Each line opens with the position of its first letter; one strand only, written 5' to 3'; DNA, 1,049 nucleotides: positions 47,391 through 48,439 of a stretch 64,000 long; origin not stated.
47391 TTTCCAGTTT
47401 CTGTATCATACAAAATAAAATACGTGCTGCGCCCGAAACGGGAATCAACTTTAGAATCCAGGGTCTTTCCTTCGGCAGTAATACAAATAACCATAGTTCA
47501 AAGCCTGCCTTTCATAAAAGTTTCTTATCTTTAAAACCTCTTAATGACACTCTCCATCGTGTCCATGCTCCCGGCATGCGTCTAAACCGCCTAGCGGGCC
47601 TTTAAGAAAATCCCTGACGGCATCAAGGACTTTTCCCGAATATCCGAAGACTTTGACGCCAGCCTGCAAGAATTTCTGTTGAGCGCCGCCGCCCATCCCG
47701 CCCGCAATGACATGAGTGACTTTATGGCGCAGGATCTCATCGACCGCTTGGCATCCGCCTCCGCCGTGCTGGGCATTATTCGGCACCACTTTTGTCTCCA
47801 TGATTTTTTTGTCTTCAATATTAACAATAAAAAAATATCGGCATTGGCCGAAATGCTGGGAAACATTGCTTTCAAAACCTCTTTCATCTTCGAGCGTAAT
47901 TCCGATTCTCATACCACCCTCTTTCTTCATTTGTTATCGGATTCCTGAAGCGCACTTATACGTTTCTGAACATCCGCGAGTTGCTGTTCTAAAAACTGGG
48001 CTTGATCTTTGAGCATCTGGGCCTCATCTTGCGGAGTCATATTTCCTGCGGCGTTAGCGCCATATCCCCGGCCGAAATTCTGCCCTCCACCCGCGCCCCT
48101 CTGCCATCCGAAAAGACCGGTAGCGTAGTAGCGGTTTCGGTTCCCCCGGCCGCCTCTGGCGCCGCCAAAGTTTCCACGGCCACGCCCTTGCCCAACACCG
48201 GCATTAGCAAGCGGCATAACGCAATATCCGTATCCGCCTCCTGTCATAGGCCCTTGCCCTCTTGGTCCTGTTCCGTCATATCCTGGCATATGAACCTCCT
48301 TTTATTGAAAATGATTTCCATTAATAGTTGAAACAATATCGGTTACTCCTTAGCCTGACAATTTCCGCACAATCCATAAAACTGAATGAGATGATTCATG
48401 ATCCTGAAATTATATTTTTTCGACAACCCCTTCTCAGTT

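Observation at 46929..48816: Shared N-terminal MP-x-x-(D/N)-G-x-G-P tag on three proteins of the operon, including the Fur-family regulator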

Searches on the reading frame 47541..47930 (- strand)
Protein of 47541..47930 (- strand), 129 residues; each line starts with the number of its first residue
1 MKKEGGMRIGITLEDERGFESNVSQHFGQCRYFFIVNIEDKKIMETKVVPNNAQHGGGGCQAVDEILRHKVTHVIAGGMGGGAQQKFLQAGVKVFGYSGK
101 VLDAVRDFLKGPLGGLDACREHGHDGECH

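Call 3: search_protein_families(library=pfam, proteins=[window:47541-47930:-], max_evalue=0.01)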
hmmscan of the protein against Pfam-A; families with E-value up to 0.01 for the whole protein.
window:47541-47930:- (129 aa): 1 family
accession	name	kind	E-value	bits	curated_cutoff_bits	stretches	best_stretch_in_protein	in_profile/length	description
PF02579.22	Nitro_FeMo-Co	-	2.2e-21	76.4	26.3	1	20-109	2-93/94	Dinitrogenase iron-molybdenum cofactor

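Call 61: search_protein_families(library=ncbifam, proteins=[window:47541-47930:-], max_evalue=0.01)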
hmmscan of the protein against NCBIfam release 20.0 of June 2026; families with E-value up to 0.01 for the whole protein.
window:47541-47930:- (129 aa): 1 family
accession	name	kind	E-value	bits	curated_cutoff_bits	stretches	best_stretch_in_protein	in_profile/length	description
NF041136.1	MrpORP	equivalog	2.8e-14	53.2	450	1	5-111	263-363/365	iron-sulfur cluster carrier protein MrpORP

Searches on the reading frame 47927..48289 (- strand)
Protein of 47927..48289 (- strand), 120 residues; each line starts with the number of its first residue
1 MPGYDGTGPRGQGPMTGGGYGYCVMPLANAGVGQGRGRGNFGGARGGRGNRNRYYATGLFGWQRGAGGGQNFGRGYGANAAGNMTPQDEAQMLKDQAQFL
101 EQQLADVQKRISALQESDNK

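Call 3: search_protein_families(library=pfam, proteins=[window:47927-48289:-], max_evalue=0.01)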
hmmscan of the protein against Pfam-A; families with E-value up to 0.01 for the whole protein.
window:47927-48289:- (120 aa): 1 family
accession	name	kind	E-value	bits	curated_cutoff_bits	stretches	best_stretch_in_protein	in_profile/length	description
PF17253.7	DUF5320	-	9.3e-17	62.5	27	1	1-114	1-99/99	Family of unknown function (DUF5320)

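Call 35: find_homologous_proteins(query=window:47927-48289:-, max_evalue=0.001)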
Query window:47927-48289:- (120 aa): 46 proteins with E <= 0.001 among 70 candidates.
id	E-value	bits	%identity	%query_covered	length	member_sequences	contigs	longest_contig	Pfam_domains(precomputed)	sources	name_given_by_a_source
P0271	9.0e-40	154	67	100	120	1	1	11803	PF17253.8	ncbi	-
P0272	1.0e-26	112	52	96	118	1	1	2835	PF17253.8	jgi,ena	-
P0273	3.1e-26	110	54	98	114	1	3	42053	PF17253.8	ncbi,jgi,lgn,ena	ncbi:MAG: DUF5320 domain-containing protein [Candidatus Omnitrophota bacterium]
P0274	3.4e-26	110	48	100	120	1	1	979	PF17253.8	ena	-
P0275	2.3e-24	104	52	96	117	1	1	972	PF17253.8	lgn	-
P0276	5.4e-24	103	51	96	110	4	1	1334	PF17253.8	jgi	-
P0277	8.7e-24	102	69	65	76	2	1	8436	-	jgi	jgi:hypothetical protein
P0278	9.4e-24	102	53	100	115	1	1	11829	PF17253.8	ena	-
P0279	2.1e-23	101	53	97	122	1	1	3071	PF17253.8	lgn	-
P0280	5.7e-23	99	51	96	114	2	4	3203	PF17253.8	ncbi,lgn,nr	ncbi:MAG: DUF5320 domain-containing protein [Candidatus Omnitrophica bacterium]|nr:DUF5320 domain-co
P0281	2.4e-22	97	49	100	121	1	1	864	PF17253.8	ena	-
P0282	8.7e-22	96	48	100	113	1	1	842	PF17253.8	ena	-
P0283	2.9e-20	91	46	100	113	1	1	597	PF17253.8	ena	-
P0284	1.7e-19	88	46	100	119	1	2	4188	PF17253.8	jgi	jgi:hypothetical protein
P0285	2.0e-19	88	50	96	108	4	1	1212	PF17253.8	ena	-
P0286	7.1e-18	83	48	98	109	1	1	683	PF17253.8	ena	-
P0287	8.4e-18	83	41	96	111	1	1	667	PF17253.8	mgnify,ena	mgnify:CR=1 FL=1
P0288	1.0e-17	82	50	100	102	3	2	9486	PF17253.8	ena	-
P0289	2.0e-17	82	48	100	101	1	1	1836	PF17253.8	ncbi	-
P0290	8.4e-17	79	48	100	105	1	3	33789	PF17253.8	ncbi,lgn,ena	ncbi:MAG: DUF5320 domain-containing protein [Candidatus Omnitrophota bacterium]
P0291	1.2e-16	79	50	96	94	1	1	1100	PF17253.8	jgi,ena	-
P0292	1.6e-16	79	48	100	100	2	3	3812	PF17253.8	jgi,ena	-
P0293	6.6e-16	77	43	97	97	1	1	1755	PF17253.8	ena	-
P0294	6.6e-15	73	48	100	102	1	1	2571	PF17253.8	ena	-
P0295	1.0e-14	73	48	95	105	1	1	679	PF17253.8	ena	-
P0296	8.8e-13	67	40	98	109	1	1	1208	PF17253.8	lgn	-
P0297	4.2e-12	64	44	96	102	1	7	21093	PF17253.8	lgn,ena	-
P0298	8.3e-12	63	58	54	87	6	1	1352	PF17253.8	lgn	-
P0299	1.8e-11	62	40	100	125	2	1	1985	PF17253.8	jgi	jgi:hypothetical protein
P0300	8.8e-11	60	63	53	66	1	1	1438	PF17253.8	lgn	-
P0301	1.3e-9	56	43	96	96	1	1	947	PF17253.8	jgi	-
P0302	2.0e-9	56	44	100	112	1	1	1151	PF17253.8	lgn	-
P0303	4.5e-8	51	35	93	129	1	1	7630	PF17253.8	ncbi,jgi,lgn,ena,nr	ncbi:MAG TPA: hypothetical protein DCG53_05895 [Syntrophus sp. (in: bacteria)]|jgi:hypothetical prot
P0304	4.9e-8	51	40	95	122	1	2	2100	PF17253.8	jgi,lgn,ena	-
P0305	5.1e-8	51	37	86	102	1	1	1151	PF17253.8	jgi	jgi:hypothetical protein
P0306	2.1e-7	49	39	95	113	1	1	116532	PF17253.8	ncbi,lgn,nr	ncbi:DUF5320 domain-containing protein [Candidatus Woesearchaeota archaeon]|nr:DUF5320 domain-contai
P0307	4.5e-7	48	83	25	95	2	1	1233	PF17253.8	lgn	-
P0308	9.1e-6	44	77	25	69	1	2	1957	PF17253.8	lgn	-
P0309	3.6e-5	42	36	95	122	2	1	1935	PF17253.8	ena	-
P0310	9.6e-5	41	89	23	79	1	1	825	PF17253.8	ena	-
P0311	1.9e-4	40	34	97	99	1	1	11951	PF17253.8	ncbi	ncbi:MAG: DUF5320 domain-containing protein [Thermodesulfobacteriota bacterium]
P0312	1.9e-4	40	36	98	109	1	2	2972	PF17253.8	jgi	-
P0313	3.5e-4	39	94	13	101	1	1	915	PF17253.8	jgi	-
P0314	6.6e-4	38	84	21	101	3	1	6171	PF17253.8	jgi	jgi:hypothetical protein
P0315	8.3e-4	37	92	21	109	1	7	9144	PF17253.8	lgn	-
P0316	8.7e-4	37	72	24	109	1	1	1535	PF17253.8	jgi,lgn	jgi:hypothetical protein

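Call 53: predict_structure(alignment_id=A4)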
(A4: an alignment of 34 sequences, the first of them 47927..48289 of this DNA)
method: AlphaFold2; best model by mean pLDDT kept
length: 120 residues; sequences in the alignment: 34
mean_pLDDT: 59.7   pTM: 0.28
mean pLDDT of the five models: 59.7, 58.0, 57.2, 57.1, 55.2
residues with pLDDT >= 90: 15; 70-90: 18; 50-70: 47; < 50: 40
segments of 3 or more residues with pLDDT < 50: 18-22, 27-31, 33-44, 68-80
pLDDT, mean of each block of 10 residues (from residue 1): 51 50 44 45 49 55 52 44 68 88 93 77
secondary structure, 60 per line:
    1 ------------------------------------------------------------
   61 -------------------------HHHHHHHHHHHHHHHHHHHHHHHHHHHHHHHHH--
elements in order: H86-118

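Call 61: search_protein_families(library=ncbifam, proteins=[window:47927-48289:-], max_evalue=0.01)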
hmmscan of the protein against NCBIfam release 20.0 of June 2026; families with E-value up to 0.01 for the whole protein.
window:47927-48289:- (120 aa): 0 families
